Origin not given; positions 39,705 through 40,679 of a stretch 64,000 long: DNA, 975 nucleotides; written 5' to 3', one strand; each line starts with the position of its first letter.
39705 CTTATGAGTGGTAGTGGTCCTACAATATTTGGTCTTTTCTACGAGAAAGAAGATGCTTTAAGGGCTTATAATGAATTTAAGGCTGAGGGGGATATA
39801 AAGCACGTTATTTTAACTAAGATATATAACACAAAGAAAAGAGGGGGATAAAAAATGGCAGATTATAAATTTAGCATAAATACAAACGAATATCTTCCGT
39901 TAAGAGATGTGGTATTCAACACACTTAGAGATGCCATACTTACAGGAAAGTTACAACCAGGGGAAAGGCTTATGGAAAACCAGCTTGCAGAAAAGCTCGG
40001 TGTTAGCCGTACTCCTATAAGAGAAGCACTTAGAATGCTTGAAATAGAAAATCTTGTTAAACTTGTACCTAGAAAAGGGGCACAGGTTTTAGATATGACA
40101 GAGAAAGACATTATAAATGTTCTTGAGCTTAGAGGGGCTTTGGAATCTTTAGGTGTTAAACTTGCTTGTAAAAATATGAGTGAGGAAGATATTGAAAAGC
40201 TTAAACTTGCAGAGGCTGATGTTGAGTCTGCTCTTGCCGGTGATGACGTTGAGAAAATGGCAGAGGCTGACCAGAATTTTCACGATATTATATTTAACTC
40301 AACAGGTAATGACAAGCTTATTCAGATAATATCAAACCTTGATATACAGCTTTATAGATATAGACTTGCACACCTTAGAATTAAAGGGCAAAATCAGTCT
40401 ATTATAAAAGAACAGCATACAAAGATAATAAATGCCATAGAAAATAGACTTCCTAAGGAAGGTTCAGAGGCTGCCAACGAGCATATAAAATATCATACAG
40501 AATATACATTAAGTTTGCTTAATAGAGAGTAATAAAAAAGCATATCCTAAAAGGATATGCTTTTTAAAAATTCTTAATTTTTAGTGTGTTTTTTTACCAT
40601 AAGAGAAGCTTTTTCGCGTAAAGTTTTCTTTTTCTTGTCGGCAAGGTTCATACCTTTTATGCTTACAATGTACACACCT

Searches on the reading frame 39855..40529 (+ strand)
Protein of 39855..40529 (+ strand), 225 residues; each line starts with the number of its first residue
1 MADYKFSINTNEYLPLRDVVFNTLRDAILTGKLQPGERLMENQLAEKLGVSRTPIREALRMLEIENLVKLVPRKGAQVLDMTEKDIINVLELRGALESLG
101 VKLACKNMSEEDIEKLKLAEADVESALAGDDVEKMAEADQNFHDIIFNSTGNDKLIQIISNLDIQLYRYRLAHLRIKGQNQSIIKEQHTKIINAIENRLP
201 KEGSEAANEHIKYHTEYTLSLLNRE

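Call 59: search_protein_families(library=pfam, proteins=[window:39855-40529:+], max_evalue=0.001)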
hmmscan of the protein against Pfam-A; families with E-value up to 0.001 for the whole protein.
window:39855-40529:+ (225 aa): 2 families
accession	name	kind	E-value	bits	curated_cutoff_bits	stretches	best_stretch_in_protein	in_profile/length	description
PF07729.17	FCD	-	8e-26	91.3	24.3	1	89-212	2-124/125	FCD domain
PF00392.27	GntR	-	1.6e-19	69.7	27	1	18-78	3-64/64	Bacterial regulatory proteins, gntR family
